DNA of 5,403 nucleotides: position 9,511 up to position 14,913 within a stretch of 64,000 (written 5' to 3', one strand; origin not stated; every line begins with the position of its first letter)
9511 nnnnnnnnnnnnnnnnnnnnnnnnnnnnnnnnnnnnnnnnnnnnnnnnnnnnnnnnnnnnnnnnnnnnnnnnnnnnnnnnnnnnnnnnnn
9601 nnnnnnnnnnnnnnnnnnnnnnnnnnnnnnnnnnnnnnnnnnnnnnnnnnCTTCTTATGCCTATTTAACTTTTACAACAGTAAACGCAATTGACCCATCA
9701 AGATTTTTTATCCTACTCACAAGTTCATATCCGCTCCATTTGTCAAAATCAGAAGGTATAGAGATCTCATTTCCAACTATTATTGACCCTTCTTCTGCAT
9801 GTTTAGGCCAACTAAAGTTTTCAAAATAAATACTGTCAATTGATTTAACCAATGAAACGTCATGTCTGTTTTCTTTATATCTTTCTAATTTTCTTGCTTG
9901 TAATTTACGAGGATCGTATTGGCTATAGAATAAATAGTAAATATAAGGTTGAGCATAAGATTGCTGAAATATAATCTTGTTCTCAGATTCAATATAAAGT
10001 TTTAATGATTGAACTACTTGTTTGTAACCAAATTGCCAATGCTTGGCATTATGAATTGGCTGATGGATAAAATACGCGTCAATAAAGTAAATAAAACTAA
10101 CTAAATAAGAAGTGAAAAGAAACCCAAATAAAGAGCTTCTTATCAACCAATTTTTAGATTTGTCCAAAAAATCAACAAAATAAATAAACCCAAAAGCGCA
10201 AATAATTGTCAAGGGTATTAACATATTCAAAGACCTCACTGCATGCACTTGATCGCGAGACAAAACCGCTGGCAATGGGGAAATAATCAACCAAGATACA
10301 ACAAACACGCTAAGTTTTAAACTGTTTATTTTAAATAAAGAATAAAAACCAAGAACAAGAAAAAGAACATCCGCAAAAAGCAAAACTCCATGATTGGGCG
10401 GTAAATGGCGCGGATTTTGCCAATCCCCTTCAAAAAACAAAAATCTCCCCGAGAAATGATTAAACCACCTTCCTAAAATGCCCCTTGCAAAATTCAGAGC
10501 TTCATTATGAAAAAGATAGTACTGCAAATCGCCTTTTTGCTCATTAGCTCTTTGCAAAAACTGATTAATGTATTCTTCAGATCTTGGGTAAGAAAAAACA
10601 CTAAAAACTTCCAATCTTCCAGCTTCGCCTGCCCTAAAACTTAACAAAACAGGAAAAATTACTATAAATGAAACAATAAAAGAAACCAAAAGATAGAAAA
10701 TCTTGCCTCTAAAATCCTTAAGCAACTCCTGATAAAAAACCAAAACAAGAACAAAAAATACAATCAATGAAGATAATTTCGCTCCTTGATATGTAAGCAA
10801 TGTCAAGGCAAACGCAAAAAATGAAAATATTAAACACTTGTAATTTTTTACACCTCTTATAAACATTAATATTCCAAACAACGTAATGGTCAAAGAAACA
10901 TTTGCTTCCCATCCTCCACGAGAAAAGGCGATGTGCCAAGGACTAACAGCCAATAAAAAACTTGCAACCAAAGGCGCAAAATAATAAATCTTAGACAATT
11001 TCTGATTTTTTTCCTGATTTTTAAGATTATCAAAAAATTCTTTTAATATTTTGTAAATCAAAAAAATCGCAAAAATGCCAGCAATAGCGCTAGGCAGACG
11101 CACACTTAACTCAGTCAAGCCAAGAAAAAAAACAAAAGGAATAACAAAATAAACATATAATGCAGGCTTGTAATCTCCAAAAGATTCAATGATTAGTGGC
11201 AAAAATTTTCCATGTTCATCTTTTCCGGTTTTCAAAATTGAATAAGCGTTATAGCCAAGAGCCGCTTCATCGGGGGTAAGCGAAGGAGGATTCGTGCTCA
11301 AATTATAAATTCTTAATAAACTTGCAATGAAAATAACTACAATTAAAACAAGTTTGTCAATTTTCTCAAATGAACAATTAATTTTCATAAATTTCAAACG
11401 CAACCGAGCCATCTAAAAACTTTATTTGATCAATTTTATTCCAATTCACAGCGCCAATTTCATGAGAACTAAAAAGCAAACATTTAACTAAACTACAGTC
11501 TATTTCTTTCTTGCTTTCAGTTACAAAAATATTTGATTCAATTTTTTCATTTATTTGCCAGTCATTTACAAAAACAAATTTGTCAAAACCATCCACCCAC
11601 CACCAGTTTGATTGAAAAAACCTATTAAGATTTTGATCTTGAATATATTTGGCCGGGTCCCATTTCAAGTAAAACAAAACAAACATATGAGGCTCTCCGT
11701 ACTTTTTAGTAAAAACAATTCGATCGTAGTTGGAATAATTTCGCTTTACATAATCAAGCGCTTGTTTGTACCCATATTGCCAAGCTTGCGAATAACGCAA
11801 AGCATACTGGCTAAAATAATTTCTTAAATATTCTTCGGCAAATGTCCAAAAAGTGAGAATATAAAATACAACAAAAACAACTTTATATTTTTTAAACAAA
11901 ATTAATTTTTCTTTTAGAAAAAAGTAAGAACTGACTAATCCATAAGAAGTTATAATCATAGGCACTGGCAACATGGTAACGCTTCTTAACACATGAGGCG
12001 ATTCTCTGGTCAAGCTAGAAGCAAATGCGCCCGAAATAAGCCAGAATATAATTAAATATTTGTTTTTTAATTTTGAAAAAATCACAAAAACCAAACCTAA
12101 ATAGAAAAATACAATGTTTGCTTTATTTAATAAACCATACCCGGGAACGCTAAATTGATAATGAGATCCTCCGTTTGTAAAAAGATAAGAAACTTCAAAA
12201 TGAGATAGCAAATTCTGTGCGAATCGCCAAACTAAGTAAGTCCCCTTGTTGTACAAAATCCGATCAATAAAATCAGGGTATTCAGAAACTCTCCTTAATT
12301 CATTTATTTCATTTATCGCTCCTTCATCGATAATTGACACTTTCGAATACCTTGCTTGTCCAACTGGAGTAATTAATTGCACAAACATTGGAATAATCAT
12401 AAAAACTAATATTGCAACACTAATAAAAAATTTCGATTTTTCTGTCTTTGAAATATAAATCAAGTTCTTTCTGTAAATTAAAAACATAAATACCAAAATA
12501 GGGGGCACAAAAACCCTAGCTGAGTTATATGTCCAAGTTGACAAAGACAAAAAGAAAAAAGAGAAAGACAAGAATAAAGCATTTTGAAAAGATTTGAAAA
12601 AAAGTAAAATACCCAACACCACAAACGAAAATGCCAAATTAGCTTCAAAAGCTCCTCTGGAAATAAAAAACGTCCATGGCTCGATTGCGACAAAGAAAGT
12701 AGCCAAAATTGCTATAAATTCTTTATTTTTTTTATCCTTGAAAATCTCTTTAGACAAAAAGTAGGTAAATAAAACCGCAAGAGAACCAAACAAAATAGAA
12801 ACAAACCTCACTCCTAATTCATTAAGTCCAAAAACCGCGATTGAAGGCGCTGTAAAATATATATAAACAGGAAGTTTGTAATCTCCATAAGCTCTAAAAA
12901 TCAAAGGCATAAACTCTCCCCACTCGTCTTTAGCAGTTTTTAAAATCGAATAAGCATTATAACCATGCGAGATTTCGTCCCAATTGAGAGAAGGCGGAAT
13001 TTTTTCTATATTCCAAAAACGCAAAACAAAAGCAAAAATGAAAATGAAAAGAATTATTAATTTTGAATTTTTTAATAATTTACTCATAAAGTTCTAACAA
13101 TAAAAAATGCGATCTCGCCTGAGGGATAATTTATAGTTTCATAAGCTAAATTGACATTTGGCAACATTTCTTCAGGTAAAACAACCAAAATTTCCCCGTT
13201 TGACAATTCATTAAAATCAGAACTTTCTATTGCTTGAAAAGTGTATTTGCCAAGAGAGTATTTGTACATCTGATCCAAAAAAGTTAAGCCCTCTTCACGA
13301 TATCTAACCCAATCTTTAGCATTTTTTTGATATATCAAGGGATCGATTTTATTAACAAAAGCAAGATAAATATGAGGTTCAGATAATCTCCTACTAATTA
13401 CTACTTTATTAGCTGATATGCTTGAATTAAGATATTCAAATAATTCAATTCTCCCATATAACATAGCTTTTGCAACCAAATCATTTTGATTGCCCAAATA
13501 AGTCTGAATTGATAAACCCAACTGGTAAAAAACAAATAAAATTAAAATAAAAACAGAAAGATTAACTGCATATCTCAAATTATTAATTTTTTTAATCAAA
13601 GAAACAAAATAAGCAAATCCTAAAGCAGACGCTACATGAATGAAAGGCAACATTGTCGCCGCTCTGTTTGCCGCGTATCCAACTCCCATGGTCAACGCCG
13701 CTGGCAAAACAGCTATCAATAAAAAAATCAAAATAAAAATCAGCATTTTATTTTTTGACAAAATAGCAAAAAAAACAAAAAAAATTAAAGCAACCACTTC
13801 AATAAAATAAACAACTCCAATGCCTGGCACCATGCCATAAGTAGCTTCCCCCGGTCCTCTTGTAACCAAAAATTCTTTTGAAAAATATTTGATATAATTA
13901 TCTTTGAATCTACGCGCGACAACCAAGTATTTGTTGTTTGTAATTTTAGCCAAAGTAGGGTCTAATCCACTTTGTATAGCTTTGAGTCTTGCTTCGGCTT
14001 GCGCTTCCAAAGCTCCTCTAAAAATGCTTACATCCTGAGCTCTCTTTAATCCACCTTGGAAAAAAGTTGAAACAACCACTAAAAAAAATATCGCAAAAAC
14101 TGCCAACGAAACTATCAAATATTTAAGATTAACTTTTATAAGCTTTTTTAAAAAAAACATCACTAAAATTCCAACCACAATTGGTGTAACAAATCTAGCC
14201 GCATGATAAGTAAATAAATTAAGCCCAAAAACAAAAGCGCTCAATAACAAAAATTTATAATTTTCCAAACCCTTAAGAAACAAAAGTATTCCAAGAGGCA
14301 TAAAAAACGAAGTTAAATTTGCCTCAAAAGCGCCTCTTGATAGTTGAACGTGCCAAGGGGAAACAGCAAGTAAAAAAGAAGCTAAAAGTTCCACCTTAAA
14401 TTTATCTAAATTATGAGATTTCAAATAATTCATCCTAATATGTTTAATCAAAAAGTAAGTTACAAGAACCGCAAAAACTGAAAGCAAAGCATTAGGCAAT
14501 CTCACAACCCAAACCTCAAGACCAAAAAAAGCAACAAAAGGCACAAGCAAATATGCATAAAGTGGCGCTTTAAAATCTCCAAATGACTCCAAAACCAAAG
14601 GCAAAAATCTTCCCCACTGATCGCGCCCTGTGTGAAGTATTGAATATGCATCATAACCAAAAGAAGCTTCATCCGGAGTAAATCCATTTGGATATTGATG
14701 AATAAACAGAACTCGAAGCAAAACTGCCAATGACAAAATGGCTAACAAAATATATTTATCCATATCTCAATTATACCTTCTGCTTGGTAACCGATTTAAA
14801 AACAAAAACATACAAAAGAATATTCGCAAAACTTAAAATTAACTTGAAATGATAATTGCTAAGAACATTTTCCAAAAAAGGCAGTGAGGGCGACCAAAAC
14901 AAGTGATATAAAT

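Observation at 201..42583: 42-kb single-strand glycosylation block with about 16 GT-C membrane glycosyltransferases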

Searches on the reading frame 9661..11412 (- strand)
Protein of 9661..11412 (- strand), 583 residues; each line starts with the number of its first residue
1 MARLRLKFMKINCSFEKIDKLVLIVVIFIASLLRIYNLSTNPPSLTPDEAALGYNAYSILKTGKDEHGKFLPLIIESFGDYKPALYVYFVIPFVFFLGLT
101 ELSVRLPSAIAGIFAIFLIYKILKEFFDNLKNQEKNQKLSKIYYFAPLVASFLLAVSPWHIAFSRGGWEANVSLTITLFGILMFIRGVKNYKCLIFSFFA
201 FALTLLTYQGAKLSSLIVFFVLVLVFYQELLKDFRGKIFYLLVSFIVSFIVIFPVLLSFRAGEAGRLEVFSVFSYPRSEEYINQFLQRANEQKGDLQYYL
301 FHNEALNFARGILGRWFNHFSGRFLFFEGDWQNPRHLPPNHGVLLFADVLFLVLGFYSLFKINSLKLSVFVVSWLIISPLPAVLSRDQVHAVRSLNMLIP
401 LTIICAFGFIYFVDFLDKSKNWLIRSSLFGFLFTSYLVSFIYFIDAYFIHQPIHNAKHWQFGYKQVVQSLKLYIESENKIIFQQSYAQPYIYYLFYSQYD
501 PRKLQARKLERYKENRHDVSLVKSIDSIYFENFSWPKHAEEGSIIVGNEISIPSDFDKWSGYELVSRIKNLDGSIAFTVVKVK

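Call 3: search_protein_families(library=pfam, proteins=[window:9661-11412:-], max_evalue=0.01)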
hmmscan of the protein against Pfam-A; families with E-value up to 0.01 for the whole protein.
window:9661-11412:- (583 aa): 1 family
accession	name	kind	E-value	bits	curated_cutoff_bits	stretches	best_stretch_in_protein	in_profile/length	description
PF13231.12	PMT_2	-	0.00097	19.8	26.1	1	86-129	5-49/160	Dolichyl-phosphate-mannose-protein mannosyltransferase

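Call 15: search_protein_families(library=ncbifam, proteins=[window:9661-11412:-], max_evalue=0.01)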
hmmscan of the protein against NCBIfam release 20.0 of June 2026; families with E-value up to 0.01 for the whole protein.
window:9661-11412:- (583 aa): 1 family
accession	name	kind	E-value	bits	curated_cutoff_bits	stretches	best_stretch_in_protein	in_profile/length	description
TIGR03663.1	TIGR03663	subfamily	7.7e-06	25.2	126.25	1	21-293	2-252/435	flippase activity-associated protein Agl23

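Call 17: find_related_loci(query=A1, collection=genome_contigs, flank=10000)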
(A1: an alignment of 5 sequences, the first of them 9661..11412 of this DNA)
Query A1 (583 aa) in genome_contigs; peptide patterns used: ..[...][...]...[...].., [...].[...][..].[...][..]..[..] (x = any residue, [..] = any of these).
598 stretches matched a pattern (row limit reached: there are more); 579 encode a relative of the query (tblastn E <= 1e-3); the best 80 are kept; 80 distinct loci.
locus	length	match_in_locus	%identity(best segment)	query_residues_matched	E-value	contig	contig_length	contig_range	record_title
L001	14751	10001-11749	99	1-583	0e+0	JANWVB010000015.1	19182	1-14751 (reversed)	MAG: Patescibacteria group bacterium isolate SKYG105 NODE_15_length_19182_cov_3.426799, whole genome shotgun sequence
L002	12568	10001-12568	50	17-583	3e-178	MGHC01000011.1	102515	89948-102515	MAG: Candidatus Woesebacteria bacterium RIFCSPLOWO2_01_FULL_39_10 rifcsplowo2_01_scaffold_2422, whole genome shotgun seq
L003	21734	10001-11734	49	1-583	6e-177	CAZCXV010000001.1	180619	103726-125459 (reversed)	MAG TPA_asm: uncultured Gammaproteobacteria bacterium isolate SRP062349_co2_267 genome assembly, contig: NODE_32_length_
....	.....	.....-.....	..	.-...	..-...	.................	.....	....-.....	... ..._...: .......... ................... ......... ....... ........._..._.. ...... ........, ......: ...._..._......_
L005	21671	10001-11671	51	1-583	2e-174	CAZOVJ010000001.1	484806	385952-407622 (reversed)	MAG TPA_asm: uncultured Gammaproteobacteria bacterium isolate SRP068000_co4_46 genome assembly, contig: NODE_3_length_48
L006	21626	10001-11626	50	20-583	1e-170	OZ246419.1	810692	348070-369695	MAG: uncultured Gammaproteobacteria bacterium isolate binchicken_co84_156 genome assembly, chromosome: 1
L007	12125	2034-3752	49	17-583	3e-170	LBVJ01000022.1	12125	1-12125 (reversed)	MAG: Candidatus Woesebacteria bacterium GW2011_GWA1_38_8 UT06_C0022, whole genome shotgun sequence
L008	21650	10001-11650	47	4-573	5e-170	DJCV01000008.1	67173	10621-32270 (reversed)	MAG TPA_asm: Candidatus Woesebacteria bacterium UBA5941 UBA5941_contig_4, whole genome shotgun sequence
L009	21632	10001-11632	49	22-583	5e-167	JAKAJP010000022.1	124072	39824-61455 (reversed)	MAG: bacterium isolate WY4.bin110 NODE_142_length_124072_cov_1.955061, whole genome shotgun sequence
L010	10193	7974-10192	49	1-583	4e-169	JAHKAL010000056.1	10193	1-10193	MAG: Patescibacteria group bacterium isolate Undefined_mixed_planktonic.mb.4 Undefined_mixed_pla.mb.4_k141_1051416, whol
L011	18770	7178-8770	48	30-582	3e-163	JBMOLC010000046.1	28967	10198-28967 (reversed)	MAG: Patescibacteria group bacterium isolate Betzabe_MAG014 MAG014_46, whole genome shotgun sequence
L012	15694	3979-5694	46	9-583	1e-158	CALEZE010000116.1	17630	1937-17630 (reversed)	MAG TPA_asm: uncultured bacterium isolate SRR7515931_bin.142_CONCOCT_v1.1_MAG genome assembly, contig: ERZ869938.1579, w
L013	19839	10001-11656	48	23-582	2e-153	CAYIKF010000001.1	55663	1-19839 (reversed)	MAG TPA_asm: uncultured Gammaproteobacteria bacterium isolate ERP119705_co21_379 genome assembly, contig: NODE_503_lengt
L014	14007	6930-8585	46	2-582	2e-144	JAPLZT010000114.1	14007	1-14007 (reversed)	MAG: Candidatus Woesebacteria bacterium isolate LacPavin_0920_WC90_MAG_37_8 LacPavin_0920_WC90_scaffold_2130171, whole g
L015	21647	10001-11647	44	1-583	5e-144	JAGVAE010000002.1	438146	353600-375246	MAG: Candidatus Woesebacteria bacterium isolate DeMMO6_57 c_000000045538, whole genome shotgun sequence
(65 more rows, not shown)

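Call 29: search_solved_structures(query=A1, max_evalue=1)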
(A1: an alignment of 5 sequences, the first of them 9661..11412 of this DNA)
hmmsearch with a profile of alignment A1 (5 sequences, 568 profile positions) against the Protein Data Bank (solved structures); distinct sequences matched with E-value up to 1: 0.

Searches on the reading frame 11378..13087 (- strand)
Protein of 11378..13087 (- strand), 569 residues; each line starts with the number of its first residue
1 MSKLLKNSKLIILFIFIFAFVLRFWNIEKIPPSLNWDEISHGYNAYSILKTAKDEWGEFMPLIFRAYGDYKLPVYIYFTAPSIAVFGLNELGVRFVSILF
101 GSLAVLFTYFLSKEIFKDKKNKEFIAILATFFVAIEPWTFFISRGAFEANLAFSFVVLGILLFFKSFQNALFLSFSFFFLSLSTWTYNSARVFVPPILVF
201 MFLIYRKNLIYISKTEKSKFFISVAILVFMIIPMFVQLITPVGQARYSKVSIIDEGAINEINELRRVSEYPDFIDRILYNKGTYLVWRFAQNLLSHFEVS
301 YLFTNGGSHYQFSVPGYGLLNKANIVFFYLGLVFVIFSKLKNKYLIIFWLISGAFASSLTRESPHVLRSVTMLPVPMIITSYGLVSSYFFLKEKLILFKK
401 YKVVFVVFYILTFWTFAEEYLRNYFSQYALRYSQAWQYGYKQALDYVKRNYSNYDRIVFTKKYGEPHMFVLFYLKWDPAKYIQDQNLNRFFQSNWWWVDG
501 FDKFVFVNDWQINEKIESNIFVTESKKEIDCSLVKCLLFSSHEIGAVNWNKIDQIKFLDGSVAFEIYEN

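Call 3: search_protein_families(library=pfam, proteins=[window:11378-13087:-], max_evalue=0.01)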
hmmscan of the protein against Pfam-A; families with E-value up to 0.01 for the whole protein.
window:11378-13087:- (569 aa): 1 family
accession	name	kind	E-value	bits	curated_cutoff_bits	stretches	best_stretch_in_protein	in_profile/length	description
PF13231.12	PMT_2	-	1.3e-06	29.2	26.1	1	73-232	4-155/160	Dolichyl-phosphate-mannose-protein mannosyltransferase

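Call 15: search_protein_families(library=ncbifam, proteins=[window:11378-13087:-], max_evalue=0.01)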
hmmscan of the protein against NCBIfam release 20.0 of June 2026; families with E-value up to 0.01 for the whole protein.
window:11378-13087:- (569 aa): 0 families

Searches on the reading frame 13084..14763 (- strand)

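Call 4: search_protein_families(library=pfam, proteins=[window:13084-14763:-], max_evalue=0.01)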
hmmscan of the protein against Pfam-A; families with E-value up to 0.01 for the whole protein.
window:13084-14763:- (559 aa): 1 family
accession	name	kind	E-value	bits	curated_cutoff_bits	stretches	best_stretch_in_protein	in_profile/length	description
PF13231.12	PMT_2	-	5.6e-05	23.9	26.1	1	65-227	2-155/160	Dolichyl-phosphate-mannose-protein mannosyltransferase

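Call 15: search_protein_families(library=ncbifam, proteins=[window:13084-14763:-], max_evalue=0.01)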
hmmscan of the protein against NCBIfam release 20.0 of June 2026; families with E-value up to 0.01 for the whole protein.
window:13084-14763:- (559 aa): 0 families
